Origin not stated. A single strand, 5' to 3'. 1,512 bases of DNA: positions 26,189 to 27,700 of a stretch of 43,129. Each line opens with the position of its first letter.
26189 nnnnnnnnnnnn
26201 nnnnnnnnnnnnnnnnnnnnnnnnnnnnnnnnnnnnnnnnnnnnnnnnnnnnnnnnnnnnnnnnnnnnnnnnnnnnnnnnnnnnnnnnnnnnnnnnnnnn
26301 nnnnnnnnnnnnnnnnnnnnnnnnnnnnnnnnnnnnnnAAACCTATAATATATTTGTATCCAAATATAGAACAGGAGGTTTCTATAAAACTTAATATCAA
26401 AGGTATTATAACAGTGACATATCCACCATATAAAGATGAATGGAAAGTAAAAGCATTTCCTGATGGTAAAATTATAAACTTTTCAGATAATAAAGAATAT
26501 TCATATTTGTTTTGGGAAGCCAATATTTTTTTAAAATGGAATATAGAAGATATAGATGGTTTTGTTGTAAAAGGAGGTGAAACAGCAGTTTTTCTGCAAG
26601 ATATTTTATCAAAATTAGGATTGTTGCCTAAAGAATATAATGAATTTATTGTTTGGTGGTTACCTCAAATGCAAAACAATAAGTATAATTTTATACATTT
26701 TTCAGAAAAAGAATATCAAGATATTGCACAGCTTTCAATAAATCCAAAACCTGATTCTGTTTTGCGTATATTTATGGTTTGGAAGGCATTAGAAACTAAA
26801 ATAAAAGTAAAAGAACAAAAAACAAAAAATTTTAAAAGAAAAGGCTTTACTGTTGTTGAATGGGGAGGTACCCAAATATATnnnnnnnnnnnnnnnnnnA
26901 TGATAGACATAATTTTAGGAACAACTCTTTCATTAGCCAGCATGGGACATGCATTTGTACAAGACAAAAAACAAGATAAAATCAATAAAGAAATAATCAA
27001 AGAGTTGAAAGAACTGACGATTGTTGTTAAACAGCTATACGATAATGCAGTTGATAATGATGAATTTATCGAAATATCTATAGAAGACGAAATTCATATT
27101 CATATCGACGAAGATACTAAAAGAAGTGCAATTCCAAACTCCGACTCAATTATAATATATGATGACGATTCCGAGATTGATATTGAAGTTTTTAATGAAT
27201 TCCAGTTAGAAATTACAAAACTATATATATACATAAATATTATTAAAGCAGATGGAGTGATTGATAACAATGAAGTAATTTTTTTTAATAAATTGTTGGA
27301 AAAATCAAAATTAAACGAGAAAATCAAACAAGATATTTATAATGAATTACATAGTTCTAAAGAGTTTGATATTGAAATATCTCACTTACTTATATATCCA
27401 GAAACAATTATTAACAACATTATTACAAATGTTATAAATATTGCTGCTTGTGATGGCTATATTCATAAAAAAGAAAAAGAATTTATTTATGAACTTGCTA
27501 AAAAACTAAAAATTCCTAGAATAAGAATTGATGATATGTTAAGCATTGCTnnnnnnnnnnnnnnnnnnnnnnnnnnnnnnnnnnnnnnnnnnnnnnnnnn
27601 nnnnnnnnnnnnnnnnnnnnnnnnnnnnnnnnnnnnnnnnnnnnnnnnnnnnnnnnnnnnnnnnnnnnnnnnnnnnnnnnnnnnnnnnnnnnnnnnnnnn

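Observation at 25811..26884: Polyubiquitin-like gene: head-to-tail di-Ubl fused to a 182-aa C-terminal domain, with only the second repeat keeping the IIAG processing site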

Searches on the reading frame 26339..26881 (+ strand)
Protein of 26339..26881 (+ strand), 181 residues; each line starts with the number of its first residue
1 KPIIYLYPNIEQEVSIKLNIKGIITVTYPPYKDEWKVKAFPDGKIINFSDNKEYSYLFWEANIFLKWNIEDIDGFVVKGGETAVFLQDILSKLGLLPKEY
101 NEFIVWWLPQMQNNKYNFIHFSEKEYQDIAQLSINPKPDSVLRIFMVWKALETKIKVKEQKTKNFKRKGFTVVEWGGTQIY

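Call 9: find_homologous_proteins(query=window:26339-26881:+)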
Query seq(181 aa) (181 aa): 2646 proteins with E <= 0.001 among 2676 candidates; the best 120 are listed.
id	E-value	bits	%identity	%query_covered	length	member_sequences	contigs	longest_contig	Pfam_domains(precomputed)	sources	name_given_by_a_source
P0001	5.9e-86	305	74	99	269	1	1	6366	-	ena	-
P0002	5.6e-70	253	63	99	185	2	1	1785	-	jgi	-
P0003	7.3e-68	246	63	99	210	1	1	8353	-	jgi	-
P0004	7.5e-68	246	64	99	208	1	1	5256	-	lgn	-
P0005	9.2e-68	246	62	99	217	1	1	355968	-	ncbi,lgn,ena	-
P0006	1.0e-67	245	61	99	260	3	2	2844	-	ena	-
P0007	2.6e-67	244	61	99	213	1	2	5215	-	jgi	-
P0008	2.8e-67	244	62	99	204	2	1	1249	-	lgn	-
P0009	3.4e-67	244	64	99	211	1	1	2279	-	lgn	-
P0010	4.1e-67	243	62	99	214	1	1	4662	-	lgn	-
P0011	5.3e-67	243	62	99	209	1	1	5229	-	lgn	-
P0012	5.7e-67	243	63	99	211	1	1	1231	-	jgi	-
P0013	7.3e-67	243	61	99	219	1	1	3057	-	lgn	-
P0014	8.5e-67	242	65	99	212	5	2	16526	-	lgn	-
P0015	9.4e-67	242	62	99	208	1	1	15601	-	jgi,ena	-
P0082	3.2e-64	234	61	99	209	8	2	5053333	-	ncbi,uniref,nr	ncbi:hypothetical protein [Clostridium estertheticum]|uniref:hypothetical protein n=1 Tax=Clostridiu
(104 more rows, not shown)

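Call 13: find_encoding_contigs(protein=P0001, flank=10000)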
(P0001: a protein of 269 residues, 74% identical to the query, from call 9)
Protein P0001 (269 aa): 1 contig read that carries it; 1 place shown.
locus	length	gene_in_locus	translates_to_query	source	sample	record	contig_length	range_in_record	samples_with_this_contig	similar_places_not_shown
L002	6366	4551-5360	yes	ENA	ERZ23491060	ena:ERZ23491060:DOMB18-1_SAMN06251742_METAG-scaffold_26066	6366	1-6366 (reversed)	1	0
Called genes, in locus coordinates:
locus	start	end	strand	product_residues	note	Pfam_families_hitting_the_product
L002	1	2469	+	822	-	?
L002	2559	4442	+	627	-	-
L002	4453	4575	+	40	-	-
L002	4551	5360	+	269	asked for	-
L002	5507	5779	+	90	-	-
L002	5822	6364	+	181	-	?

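Call 30: predict_structure(alignment_id=A2)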
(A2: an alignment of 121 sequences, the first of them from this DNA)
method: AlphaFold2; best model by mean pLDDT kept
length: 181 residues; sequences in the alignment: 121
mean_pLDDT: 95.6   pTM: 0.89
mean pLDDT of the five models: 95.6, 95.5, 95.4, 94.9, 94.8
residues with pLDDT >= 90: 161; 70-90: 20; 50-70: 0; < 50: 0
segments of 3 or more residues with pLDDT < 50: none
pLDDT, mean of each block of 10 residues (from residue 1): 97 98 95 97 98 98 85 96 98 97 97 98 89 98 97 96 93 96 81
secondary structure, 60 per line:
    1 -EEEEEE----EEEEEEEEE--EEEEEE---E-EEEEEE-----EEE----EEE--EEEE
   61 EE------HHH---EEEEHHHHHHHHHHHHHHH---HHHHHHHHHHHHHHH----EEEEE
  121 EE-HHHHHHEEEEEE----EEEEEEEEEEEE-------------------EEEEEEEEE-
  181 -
elements in order: E2-7 E12-20 E23-28 E34-39 E45-47 E52-54 E57-62 E75-78 H79-93 H97-111 E116-122 H124-129 E130-135 E140-151 E171-179

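Call 34: fold_search(model_id=the predicted structure, library=pdb)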
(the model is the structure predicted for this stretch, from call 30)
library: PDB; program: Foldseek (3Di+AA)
matches with E <= 10: 227; with E <= 0.001: 0
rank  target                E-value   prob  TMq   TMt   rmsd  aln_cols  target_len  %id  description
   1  3tht_C                4.3e-01  0.03  0.11  0.08  17.6       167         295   10  Crystal structure and RNA binding properties of the RRM/AlkB domains in human ABH8, an enzyme catalyzing tRNA hypermod (released 2011-11-02)
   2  6d46                  7.7e-01  0.03  0.15  0.09  17.4       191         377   17  Crystal structure of a DNA polymerase III subunit beta DnaN sliding clamp from Rickettsia typhi str. Wilmington (released 2018-05-02)
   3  6e20_A                1.0e+00  0.02  0.10  0.11  13.2       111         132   13  Crystal structure of the Dario rerio galectin-1-L2 (released 2019-03-20)
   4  9pd3_N                1.1e+00  0.03  0.16  0.16  15.2       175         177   10  NER dual incision complex - DuIS (released 2026-02-18)
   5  3tht_A                1.2e+00  0.02  0.10  0.07  17.9       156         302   12  Crystal structure and RNA binding properties of the RRM/AlkB domains in human ABH8, an enzyme catalyzing tRNA hypermod (released 2011-11-02)
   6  9pd4_N                1.3e+00  0.03  0.15  0.08  17.1       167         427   11  NER dual incision complex - DuIM (released 2026-02-18)
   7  5w7z_A                1.3e+00  0.02  0.14  0.08  17.5       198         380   14  Crystal structure of DNA polymerase III subunit beta from Rickettsia conorii (released 2017-07-26)
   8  7q15_A                1.4e+00  0.02  0.13  0.10  17.9       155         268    8  Crystal structure of FcRn and beta-2-microglobulin in complex with IgG1-Fc-MST-HN (efgartigimod) (released 2022-09-28)
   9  8s4s_A                1.6e+00  0.01  0.10  0.13  14.6       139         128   14  PrgE from plasmid pCF10 (released 2024-05-29)
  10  9fia_Bl               1.6e+00  0.01  0.06  0.06  15.9        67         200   13  SSU(body) structure derived from the SSU sample of the mitoribosome from T. gondii. (released 2024-12-11)
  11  4gup_A                1.6e+00  0.01  0.12  0.09  19.7       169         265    9  Structure of MHC-class I related molecule MR1 (released 2012-10-17)
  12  8s4s_B                1.7e+00  0.01  0.11  0.13  14.6       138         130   16  PrgE from plasmid pCF10 (released 2024-05-29)
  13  7ydt_A                1.8e+00  0.20  0.13  0.24   7.9        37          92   14  Crystal structure of mouse MPND (released 2023-02-15)
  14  6djk_A                2.0e+00  0.02  0.15  0.09  17.9       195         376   16  Structure of DNA polymerase III subunit beta from Rickettsia typhi in complex with a natural product (released 2019-05-29)
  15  8rk2_A                2.2e+00  0.02  0.14  0.14  16.2       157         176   11  Human Replication protein A (RPA; trimeric core) - ssDNA complex (released 2024-04-24)
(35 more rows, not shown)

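Call 43: find_encoding_contigs(protein=P0082, flank=6000, max_places=3)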
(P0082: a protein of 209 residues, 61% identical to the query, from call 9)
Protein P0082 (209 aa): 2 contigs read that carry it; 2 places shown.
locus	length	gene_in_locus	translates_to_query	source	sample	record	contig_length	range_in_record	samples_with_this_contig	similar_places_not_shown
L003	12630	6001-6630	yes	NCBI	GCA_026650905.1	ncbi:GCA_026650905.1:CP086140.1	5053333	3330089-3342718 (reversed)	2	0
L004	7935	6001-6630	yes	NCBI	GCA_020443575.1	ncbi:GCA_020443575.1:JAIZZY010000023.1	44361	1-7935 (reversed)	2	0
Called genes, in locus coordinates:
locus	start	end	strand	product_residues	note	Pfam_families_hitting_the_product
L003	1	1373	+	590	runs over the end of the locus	PF02203:TarH, PF12729:4HB_MCP_1, PF00672:HAMP, PF00015:MCPsignal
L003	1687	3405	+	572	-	PF00920:ILVD_EDD_N, PF24877:ILV_EDD_C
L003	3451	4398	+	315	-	PF00294:PfkB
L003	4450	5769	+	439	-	PF02447:GntP_permease, PF03600:CitMHS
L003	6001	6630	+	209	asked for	-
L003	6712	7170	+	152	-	-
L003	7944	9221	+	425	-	PF01385:OrfB_IS605, PF07282:Cas12f1-like_TNB (weak)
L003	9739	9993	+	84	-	-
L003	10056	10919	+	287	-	PF00561:Abhydrolase_1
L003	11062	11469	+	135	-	PF00583:Acetyltransf_1, PF13673:Acetyltransf_10, PF13508:Acetyltransf_7, PF08445:FR47 (faint)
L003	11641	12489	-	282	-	PF00112:Peptidase_C1, PF13529:Peptidase_C39_2 (weak)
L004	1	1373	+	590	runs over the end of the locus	PF02203:TarH, PF12729:4HB_MCP_1, PF00672:HAMP, PF00015:MCPsignal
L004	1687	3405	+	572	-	PF00920:ILVD_EDD_N, PF24877:ILV_EDD_C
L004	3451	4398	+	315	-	PF00294:PfkB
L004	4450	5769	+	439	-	PF02447:GntP_permease, PF03600:CitMHS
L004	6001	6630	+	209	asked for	-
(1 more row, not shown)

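Call 68: search_protein_families(library=phrogs, max_evalue=0.01, proteins=[window:26339-26881:+])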
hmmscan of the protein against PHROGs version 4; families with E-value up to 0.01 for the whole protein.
window:26339-26881:+ (181 aa): 0 families

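Call 69: search_solved_structures(query=A2, max_evalue=10)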
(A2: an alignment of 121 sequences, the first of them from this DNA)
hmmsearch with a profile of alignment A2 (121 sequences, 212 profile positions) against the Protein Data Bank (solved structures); distinct sequences matched with E-value up to 10: 2.
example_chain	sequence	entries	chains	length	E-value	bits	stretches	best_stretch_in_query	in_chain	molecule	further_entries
8j5k_5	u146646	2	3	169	0.76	12.3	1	117-159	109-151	FCPII-G, fucoxanthin chlorophyll a/c binding protein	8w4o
8iwh_7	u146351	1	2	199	2.3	10.8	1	118-158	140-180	Fucoxanthin chlorophyll a/c protein-LI818 clade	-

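Call 70: fold_search(model_id=the predicted structure, library=viral)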
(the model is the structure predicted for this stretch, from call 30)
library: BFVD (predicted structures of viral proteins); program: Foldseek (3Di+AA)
matches with E <= 10: 333; with E <= 0.001: 1
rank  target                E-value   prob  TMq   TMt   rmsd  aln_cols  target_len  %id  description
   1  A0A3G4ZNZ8            1.4e-11  1.00  0.77  0.37   4.3       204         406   21  Uncharacterized protein [Terrestrivirus sp.]
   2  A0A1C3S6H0            1.7e-01  0.05  0.14  0.16  14.9       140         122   17  Uncharacterized protein [Escherichia phage vB_Eco_slurp01]
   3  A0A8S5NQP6            2.2e-01  0.04  0.11  0.13  14.8       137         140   12  DUF669 domain-containing protein [Siphoviridae sp. ctSP74]
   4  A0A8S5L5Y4            2.7e-01  0.04  0.09  0.14  14.0        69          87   10  Uncharacterized protein [Siphoviridae sp. ctD4R19]
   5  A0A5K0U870            4.0e-01  0.47  0.25  0.08  13.7        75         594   21  DNA-directed RNA polymerase [Yasminevirus sp. GU-2018]
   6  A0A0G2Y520            4.0e-01  0.02  0.10  0.05  19.1       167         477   14  PutativeBTB/POZ domain-containing protein [Acanthamoeba polyphaga mimivirus]
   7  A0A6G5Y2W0            4.3e-01  0.03  0.09  0.11  15.2       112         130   14  (no name in the UniProt tables at hand)
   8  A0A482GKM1            4.8e-01  0.23  0.18  0.35   7.3        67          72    4  (no name in the UniProt tables at hand)
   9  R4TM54                5.4e-01  0.04  0.12  0.06  13.7       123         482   15  Uncharacterized protein [Haloarcula californiae tailed virus 2]
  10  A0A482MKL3            5.7e-01  0.23  0.18  0.26   7.0        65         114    3  Uncharacterized protein [Escherichia phage vB_EcoM_PHB13]
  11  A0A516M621            6.0e-01  0.02  0.11  0.12  14.8       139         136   10  (no name in the UniProt tables at hand)
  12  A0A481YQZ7            8.6e-01  0.02  0.15  0.16  14.4       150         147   16  Translation initiation factor 5A-like N-terminal domain-containing protein [Marseillevirus LCMAC101]
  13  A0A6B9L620            9.6e-01  0.01  0.10  0.11  15.8       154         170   12  Uncharacterized protein [Arthrobacter phage LilStuart]
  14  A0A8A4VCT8            1.0e+00  0.01  0.09  0.09  15.2       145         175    8  (no name in the UniProt tables at hand)
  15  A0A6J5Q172            1.1e+00  0.04  0.16  0.17  18.1       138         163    9  Uncharacterized protein [uncultured Caudovirales phage]
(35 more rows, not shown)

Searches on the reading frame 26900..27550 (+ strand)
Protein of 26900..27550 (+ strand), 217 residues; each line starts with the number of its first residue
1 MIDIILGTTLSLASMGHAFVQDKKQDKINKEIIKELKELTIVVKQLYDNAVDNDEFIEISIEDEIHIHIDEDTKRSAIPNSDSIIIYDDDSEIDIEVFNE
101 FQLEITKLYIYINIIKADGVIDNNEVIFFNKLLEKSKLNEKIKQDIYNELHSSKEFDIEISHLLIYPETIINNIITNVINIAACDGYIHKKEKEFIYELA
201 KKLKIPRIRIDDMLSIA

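Call 7: search_protein_families(library=pfam, max_evalue=0.1, proteins=[window:26900-27550:+])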
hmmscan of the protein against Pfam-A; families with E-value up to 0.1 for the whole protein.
window:26900-27550:+ (217 aa): 2 families
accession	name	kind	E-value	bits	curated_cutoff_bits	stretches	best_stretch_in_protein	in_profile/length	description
PF05099.18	TerB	-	1.1e-05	26.1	24.4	1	112-207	9-110/118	Tellurite resistance protein TerB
PF04391.17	DUF533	-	6.6e-05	23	29.6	0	173-204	72-103/178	Protein of unknown function (DUF533)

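Call 8: search_protein_families(library=ncbifam, max_evalue=0.1, proteins=[window:26900-27550:+])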
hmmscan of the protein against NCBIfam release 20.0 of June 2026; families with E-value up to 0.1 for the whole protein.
window:26900-27550:+ (217 aa): 1 family
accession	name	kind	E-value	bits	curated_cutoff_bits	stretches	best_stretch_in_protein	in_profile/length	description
NF006948.0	PRK09430.1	equivalog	3.1e-05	23.7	162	1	113-215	64-173/267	co-chaperone DjlA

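Call 48: search_protein_families(library=padloc, max_evalue=0.01, proteins=[window:26900-27550:+])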
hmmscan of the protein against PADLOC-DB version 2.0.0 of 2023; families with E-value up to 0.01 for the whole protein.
window:26900-27550:+ (217 aa): 0 families

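Call 68: search_protein_families(library=phrogs, max_evalue=0.01, proteins=[window:26900-27550:+])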
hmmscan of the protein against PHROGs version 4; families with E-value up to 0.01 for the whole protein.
window:26900-27550:+ (217 aa): 1 family
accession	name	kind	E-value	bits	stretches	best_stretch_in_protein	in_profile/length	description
phrog_632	-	moron, auxiliary metabolic gene and host takeover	0.0035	18.5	0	173-205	105-137/143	tellurite resistance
